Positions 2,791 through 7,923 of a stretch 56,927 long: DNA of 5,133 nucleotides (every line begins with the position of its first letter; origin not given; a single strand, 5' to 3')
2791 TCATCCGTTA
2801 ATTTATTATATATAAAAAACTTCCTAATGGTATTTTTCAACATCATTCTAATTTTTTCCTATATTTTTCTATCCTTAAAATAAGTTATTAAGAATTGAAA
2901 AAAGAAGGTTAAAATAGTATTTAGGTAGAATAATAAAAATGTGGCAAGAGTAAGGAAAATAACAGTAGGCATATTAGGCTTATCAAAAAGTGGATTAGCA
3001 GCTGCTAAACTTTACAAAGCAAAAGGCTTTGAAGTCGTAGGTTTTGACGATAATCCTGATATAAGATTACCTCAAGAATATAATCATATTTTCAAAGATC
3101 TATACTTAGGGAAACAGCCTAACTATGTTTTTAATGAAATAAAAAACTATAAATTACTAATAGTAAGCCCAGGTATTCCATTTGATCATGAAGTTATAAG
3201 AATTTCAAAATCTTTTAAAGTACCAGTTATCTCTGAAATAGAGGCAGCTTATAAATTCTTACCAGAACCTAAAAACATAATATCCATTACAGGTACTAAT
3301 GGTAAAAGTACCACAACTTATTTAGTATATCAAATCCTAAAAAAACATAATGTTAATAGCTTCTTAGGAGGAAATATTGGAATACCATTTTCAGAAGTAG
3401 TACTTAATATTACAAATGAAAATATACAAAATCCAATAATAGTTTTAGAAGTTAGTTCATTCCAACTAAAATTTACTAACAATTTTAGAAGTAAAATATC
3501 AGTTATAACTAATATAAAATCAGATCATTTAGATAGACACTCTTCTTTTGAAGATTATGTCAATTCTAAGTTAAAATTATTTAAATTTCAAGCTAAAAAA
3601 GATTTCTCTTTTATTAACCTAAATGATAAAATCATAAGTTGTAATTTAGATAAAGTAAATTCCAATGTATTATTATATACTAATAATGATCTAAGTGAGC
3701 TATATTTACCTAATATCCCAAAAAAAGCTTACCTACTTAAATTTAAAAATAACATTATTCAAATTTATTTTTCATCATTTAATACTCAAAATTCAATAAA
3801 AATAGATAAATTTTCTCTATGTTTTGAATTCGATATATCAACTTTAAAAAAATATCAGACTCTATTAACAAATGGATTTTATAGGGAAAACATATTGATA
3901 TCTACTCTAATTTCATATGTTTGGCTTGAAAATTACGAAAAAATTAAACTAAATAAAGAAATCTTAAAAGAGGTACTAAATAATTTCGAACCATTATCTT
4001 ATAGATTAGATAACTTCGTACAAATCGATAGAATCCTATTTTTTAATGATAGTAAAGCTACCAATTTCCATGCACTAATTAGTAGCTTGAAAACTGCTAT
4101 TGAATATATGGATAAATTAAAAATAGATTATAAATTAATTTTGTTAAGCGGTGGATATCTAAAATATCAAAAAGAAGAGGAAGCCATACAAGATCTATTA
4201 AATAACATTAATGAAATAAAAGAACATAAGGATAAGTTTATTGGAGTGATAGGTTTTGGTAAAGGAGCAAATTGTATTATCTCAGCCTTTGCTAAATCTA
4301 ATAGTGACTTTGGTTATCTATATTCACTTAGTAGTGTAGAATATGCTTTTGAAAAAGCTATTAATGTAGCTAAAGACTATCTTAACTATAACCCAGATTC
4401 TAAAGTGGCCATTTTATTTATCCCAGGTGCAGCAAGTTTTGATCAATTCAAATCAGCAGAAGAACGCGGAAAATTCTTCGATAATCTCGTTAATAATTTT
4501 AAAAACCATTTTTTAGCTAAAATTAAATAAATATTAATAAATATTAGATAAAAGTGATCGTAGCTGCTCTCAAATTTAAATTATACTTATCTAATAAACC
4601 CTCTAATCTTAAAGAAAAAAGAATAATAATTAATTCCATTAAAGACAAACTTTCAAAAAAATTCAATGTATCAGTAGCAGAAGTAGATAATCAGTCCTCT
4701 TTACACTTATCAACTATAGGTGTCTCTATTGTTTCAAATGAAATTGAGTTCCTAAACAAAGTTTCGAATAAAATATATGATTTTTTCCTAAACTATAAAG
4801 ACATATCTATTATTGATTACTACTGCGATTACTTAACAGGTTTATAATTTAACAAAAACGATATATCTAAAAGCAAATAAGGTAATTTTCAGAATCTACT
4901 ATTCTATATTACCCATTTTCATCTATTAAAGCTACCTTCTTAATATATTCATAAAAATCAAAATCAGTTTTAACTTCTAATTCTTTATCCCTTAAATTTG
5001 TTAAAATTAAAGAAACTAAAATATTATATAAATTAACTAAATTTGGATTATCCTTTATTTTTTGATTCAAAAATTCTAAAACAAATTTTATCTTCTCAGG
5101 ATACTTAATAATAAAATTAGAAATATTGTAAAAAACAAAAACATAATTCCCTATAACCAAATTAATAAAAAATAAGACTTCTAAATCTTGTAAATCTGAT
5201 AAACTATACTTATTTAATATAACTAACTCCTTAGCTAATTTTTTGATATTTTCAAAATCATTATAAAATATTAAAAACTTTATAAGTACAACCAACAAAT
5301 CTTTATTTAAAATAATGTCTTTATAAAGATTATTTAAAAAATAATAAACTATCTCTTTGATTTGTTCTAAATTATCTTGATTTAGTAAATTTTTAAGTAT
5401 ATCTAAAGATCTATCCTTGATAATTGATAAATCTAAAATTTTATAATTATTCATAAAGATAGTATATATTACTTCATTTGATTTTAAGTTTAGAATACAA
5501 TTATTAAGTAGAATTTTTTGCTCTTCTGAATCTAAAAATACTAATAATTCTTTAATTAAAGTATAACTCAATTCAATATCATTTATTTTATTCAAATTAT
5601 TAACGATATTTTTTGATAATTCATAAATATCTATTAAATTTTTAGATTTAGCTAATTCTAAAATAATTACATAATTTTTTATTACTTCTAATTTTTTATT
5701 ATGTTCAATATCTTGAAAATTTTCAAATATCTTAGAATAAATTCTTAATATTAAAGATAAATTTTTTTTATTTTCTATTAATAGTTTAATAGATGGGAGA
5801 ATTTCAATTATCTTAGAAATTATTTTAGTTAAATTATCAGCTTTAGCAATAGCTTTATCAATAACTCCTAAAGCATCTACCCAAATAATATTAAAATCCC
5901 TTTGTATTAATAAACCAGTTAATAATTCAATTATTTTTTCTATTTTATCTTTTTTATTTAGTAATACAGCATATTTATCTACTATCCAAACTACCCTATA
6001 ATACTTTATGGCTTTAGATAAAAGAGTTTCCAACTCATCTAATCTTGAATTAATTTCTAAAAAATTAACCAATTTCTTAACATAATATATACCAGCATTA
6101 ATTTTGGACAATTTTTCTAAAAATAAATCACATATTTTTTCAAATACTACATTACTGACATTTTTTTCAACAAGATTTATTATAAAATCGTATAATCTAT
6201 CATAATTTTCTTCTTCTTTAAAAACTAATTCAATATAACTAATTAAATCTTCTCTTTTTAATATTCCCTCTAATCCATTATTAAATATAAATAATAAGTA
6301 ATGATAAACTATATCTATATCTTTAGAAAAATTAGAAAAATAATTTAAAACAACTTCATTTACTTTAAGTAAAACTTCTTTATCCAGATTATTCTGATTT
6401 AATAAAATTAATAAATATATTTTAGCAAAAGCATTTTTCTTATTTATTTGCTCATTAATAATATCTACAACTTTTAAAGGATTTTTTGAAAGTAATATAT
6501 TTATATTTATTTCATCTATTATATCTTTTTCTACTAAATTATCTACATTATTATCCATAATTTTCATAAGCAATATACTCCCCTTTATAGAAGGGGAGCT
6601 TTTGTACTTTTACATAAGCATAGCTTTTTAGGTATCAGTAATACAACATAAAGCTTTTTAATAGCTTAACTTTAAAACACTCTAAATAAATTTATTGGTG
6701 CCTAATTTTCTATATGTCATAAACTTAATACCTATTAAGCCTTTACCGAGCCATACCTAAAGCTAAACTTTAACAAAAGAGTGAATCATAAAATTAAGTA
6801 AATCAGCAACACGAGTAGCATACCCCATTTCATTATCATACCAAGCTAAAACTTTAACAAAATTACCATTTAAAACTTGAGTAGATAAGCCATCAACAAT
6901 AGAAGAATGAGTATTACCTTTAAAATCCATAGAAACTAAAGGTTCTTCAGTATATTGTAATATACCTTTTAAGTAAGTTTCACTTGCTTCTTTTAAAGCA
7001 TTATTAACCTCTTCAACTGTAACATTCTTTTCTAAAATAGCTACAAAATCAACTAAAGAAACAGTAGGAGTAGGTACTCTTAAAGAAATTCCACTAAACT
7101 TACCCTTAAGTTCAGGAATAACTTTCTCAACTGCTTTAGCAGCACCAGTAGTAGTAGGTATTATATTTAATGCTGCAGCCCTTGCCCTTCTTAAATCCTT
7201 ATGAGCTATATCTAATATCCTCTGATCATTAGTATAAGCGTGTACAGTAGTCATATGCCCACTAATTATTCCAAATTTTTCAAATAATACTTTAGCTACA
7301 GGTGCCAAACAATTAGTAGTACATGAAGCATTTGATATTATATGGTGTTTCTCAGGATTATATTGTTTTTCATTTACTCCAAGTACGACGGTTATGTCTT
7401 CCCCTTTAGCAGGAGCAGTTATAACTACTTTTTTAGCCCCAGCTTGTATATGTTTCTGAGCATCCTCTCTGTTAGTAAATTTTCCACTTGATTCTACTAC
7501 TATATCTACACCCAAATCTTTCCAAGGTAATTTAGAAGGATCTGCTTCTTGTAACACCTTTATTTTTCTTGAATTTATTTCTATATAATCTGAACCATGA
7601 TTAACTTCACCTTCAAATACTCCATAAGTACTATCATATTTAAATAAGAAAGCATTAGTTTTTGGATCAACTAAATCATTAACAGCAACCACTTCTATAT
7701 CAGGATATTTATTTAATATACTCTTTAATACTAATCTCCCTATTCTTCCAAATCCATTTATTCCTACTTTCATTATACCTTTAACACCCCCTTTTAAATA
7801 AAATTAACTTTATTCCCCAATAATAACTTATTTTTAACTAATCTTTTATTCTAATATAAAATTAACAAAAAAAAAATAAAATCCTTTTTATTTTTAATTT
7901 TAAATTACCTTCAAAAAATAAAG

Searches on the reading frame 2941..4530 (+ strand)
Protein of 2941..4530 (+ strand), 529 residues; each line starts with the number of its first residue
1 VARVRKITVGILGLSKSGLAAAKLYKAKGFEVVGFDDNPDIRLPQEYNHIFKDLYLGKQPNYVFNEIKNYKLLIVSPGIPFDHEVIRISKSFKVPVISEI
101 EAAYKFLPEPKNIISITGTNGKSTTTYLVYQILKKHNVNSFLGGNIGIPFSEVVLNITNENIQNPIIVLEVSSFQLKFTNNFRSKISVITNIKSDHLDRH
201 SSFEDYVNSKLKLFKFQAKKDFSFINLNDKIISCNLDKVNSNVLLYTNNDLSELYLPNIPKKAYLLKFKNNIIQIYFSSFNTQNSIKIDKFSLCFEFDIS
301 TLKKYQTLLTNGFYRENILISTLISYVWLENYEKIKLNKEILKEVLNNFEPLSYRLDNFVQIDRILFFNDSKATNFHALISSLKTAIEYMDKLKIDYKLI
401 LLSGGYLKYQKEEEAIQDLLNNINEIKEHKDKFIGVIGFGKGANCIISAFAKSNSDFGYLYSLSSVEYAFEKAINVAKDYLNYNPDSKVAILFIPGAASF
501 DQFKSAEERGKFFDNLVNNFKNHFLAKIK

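Call 38: search_protein_families(library=pfam, proteins=[window:2941-4530:+], max_evalue=0.001)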
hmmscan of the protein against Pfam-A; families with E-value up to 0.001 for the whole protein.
window:2941-4530:+ (529 aa): 3 families
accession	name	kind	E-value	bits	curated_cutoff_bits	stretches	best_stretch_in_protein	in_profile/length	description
PF08245.18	Mur_ligase_M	-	2.2e-25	90.2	24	1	116-260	1-160/200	Mur ligase middle domain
PF21799.2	MurD-like_N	-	0.00024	21.8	27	1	9-97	3-87/88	Mur ligase MurD-like, N-terminal domain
PF02826.25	2-Hacid_dh_C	-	0.00069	19.5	25.1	0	3-40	33-70/178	D-isomer specific 2-hydroxyacid dehydrogenase, NAD binding domain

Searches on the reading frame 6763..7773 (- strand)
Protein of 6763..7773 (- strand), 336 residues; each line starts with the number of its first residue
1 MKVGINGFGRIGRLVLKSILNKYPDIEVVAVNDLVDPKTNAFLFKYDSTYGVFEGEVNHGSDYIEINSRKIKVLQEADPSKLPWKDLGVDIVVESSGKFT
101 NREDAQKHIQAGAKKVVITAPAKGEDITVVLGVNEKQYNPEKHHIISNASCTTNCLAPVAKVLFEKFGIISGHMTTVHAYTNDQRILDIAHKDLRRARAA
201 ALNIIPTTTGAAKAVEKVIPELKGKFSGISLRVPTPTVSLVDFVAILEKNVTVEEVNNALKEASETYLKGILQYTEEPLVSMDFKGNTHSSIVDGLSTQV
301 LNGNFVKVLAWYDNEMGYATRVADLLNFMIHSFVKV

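Call 38: search_protein_families(library=pfam, proteins=[window:6763-7773:-], max_evalue=0.001)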
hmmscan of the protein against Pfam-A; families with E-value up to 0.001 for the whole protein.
window:6763-7773:- (336 aa): 2 families
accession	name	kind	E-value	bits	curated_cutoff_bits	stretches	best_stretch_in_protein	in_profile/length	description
PF02800.25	Gp_dh_C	-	2.4e-69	232.4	24.4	1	156-312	1-158/158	Glyceraldehyde 3-phosphate dehydrogenase, C-terminal domain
PF00044.30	Gp_dh_N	-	1.2e-38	131.9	31.7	1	1-101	1-100/101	Glyceraldehyde 3-phosphate dehydrogenase, NAD binding domain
